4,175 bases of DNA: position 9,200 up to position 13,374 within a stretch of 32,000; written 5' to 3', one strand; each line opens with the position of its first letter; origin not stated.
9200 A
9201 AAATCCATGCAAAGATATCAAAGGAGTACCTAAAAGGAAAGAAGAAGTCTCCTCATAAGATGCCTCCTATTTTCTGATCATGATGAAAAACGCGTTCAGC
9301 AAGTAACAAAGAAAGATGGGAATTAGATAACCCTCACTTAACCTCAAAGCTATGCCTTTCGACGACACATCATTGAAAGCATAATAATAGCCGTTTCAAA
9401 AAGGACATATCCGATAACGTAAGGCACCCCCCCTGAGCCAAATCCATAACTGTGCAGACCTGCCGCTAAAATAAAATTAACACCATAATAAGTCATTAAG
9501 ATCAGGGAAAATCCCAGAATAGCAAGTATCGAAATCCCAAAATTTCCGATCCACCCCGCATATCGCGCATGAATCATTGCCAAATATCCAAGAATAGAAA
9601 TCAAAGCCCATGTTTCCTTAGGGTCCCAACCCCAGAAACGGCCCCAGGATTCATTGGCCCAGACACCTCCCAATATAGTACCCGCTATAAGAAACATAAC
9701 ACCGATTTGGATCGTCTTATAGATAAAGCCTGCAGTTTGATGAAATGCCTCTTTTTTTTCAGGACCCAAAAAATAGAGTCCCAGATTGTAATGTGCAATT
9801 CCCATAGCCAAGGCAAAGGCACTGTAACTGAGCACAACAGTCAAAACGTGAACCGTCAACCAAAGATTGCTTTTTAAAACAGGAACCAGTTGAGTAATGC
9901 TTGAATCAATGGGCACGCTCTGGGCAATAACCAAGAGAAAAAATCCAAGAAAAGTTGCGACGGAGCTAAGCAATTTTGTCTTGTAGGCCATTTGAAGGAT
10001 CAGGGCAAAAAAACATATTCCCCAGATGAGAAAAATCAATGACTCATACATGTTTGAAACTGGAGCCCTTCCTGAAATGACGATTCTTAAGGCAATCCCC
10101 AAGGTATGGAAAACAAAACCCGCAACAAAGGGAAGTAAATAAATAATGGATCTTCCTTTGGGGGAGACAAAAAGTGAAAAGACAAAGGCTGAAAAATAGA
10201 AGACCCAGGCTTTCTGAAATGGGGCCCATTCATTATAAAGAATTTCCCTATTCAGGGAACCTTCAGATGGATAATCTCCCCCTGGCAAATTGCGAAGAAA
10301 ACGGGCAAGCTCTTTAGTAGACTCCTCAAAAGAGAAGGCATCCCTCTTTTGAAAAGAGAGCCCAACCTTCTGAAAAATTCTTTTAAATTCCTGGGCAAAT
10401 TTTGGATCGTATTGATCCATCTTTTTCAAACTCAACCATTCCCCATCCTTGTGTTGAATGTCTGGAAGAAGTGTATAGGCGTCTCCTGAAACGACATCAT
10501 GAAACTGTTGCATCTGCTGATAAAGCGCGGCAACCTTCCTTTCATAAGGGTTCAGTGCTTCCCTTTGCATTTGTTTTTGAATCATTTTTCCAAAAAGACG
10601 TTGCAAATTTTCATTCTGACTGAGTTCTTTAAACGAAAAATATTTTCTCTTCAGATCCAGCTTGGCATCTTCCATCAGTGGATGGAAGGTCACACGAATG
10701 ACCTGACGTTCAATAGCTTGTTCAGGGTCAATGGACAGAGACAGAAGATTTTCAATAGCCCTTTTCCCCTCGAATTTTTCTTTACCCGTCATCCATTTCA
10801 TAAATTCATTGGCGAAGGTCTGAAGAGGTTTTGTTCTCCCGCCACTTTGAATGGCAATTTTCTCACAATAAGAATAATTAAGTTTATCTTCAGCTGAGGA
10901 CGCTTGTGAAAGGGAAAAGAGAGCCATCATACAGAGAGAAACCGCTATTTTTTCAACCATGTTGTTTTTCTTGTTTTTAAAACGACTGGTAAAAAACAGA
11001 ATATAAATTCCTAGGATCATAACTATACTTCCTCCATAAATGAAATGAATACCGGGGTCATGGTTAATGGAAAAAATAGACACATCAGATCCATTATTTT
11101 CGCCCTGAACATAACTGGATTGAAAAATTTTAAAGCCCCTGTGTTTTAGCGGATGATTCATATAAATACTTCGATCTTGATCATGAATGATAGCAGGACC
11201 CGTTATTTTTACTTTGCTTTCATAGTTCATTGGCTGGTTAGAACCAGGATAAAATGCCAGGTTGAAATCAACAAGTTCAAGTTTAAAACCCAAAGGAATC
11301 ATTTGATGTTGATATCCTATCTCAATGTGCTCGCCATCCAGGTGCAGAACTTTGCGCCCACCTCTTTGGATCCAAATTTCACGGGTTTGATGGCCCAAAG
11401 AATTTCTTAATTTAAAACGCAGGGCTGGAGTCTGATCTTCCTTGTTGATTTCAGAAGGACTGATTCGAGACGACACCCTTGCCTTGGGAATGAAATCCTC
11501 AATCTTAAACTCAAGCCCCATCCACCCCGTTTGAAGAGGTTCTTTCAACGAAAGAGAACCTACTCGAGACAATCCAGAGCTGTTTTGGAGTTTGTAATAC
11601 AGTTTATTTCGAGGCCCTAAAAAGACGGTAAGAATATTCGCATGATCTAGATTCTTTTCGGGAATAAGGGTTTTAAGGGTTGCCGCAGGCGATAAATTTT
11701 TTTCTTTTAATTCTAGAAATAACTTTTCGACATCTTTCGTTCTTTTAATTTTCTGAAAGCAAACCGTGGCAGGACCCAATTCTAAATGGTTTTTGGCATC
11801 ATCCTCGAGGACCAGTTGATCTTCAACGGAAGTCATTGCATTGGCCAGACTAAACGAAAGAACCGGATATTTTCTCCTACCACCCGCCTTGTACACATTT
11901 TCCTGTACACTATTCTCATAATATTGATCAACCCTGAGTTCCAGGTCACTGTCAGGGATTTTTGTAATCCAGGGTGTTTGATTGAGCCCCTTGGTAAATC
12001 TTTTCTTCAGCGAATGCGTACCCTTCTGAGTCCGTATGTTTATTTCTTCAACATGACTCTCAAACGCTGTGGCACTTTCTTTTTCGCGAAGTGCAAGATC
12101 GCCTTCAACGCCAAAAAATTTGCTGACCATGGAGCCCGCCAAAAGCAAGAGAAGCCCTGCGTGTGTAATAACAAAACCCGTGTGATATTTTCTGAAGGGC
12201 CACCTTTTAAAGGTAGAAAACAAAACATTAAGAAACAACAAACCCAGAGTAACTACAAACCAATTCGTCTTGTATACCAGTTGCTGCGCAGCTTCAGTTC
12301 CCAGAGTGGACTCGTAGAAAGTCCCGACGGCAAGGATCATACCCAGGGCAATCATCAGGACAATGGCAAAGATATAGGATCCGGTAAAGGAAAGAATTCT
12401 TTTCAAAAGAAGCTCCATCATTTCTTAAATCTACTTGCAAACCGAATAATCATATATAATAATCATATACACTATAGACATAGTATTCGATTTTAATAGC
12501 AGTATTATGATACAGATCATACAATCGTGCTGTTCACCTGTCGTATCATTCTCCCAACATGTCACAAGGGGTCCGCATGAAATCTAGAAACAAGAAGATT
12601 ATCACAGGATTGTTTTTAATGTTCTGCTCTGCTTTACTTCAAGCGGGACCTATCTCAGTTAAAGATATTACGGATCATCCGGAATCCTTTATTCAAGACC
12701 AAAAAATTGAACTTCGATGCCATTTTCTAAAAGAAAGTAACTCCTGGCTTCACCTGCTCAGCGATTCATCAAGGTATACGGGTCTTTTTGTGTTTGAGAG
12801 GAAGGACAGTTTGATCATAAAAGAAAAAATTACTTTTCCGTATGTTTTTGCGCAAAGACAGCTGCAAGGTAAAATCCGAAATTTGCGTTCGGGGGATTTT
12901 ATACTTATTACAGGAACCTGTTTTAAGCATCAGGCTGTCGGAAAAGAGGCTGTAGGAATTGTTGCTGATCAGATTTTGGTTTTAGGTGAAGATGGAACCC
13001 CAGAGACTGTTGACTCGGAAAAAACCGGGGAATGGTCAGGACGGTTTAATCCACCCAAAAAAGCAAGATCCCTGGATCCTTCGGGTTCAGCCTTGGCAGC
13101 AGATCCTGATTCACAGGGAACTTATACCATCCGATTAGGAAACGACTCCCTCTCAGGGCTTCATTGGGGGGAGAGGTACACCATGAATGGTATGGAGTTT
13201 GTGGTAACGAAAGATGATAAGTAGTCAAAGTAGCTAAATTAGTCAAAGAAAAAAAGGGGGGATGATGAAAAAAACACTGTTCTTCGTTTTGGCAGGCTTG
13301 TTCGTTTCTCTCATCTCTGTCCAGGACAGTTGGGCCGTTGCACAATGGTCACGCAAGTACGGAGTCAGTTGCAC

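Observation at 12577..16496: Compact outer-membrane-to-quinone electron conduit: Cyc2-like porin-cytochrome + monoheme cytochrome c + ImcH-like heptaheme cytochrome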

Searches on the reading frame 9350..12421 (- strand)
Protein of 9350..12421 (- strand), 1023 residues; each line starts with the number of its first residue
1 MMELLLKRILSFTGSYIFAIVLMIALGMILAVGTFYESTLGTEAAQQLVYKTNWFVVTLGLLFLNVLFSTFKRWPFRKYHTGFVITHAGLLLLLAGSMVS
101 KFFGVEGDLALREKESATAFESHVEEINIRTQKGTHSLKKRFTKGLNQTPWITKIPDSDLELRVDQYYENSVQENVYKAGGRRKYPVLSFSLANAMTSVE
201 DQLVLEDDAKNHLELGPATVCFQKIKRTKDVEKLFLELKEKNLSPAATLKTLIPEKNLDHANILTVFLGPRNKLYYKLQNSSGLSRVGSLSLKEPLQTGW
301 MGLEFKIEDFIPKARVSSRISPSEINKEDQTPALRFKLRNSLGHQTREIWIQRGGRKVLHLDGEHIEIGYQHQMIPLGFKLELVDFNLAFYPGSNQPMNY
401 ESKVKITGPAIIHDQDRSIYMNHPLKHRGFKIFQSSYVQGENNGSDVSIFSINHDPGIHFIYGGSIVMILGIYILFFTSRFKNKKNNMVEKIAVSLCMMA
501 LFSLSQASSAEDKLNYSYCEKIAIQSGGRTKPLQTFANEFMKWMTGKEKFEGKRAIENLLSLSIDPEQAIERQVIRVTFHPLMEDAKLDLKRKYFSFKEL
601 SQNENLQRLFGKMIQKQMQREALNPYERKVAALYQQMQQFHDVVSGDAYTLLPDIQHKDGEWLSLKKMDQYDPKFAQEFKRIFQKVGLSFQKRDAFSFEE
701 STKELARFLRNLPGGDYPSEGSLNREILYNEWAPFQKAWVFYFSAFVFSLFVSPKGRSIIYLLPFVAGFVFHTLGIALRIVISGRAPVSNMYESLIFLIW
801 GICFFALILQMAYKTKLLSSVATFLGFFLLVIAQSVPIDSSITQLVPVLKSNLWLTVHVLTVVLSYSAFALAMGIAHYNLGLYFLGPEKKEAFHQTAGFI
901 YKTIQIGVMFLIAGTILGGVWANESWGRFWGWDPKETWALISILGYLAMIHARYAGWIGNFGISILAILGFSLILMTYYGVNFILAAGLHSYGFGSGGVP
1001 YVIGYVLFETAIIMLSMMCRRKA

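Call 3: search_protein_families(library=pfam, proteins=[window:9350-12421:-], max_evalue=0.1)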
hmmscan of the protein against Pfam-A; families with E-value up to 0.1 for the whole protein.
window:9350-12421:- (1023 aa): 2 families
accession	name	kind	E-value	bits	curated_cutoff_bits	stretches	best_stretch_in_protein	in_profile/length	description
PF01578.25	Cytochrom_C_asm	-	9.8e-34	117.3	29.9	1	788-985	1-208/212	Cytochrome C assembly protein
PF05140.19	ResB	-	1.3e-22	80.7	24.6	3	348-441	179-269/486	ResB-like family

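Call 4: search_protein_families(library=ncbifam, proteins=[window:9350-12421:-], max_evalue=0.1)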
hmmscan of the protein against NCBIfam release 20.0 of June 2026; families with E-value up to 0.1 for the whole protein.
window:9350-12421:- (1023 aa): 3 families
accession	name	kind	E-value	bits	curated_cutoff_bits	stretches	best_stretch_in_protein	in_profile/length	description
TIGR03144.1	cytochr_II_ccsB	equivalog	1.2e-49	169.4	187.6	2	892-993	152-252/252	c-type cytochrome biogenesis protein CcsB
TIGR00353.1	nrfE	subfamily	5e-09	35.6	569.05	2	34-121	388-469/578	heme lyase CcmF/NrfE family subunit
TIGR01191.1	ccmC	subfamily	8.3e-06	25.9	186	1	902-984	51-136/184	heme ABC transporter permease CcmC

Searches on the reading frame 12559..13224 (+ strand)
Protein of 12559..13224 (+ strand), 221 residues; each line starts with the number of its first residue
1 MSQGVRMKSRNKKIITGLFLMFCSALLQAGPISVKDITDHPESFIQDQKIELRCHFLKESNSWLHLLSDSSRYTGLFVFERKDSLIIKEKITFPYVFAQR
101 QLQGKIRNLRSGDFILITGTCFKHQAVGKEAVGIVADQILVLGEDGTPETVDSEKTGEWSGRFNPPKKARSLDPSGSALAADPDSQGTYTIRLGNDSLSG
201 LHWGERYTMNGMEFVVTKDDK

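Call 3: search_protein_families(library=pfam, proteins=[window:12559-13224:+], max_evalue=0.1)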
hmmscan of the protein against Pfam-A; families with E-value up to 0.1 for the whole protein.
window:12559-13224:+ (221 aa): 0 families

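Call 4: search_protein_families(library=ncbifam, proteins=[window:12559-13224:+], max_evalue=0.1)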
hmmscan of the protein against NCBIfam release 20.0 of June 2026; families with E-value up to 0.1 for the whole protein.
window:12559-13224:+ (221 aa): 1 family
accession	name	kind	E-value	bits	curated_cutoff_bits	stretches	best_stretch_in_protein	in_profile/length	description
NF052350.1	CV39L_fam_lectin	equivalog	0.074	12.1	350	1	112-204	23-116/334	CV39L family lectin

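Call 83: predict_structure(protein=window:12577-13221:+)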
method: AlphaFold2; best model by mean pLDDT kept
length: 215 residues; sequences in the alignment: 1
mean_pLDDT: 41.6   pTM: 0.32
mean pLDDT of the five models: 41.6, 40.6, 37.0, 33.0, 30.2
residues with pLDDT >= 90: 0; 70-90: 1; 50-70: 38; < 50: 176
segments of 3 or more residues with pLDDT < 50: 1-8, 17-72, 74-107, 113-132, 140-184, 188-191
pLDDT, mean of each block of 10 residues (from residue 1): 46 48 37 37 33 38 36 38 29 39 49 43 38 51 41 27 41 40 47 58 56 48
secondary structure, 60 per line:
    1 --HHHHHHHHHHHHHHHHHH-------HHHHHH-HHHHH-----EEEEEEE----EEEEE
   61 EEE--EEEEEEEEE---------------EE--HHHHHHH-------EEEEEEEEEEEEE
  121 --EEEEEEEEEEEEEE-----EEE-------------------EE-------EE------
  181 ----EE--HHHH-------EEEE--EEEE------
elements in order: H3-20 H28-33 H35-39 E45-51 E56-63 E66-74 H94-100 E108-120 E123-136 E142-144 H189-192 E200-203 E206-209
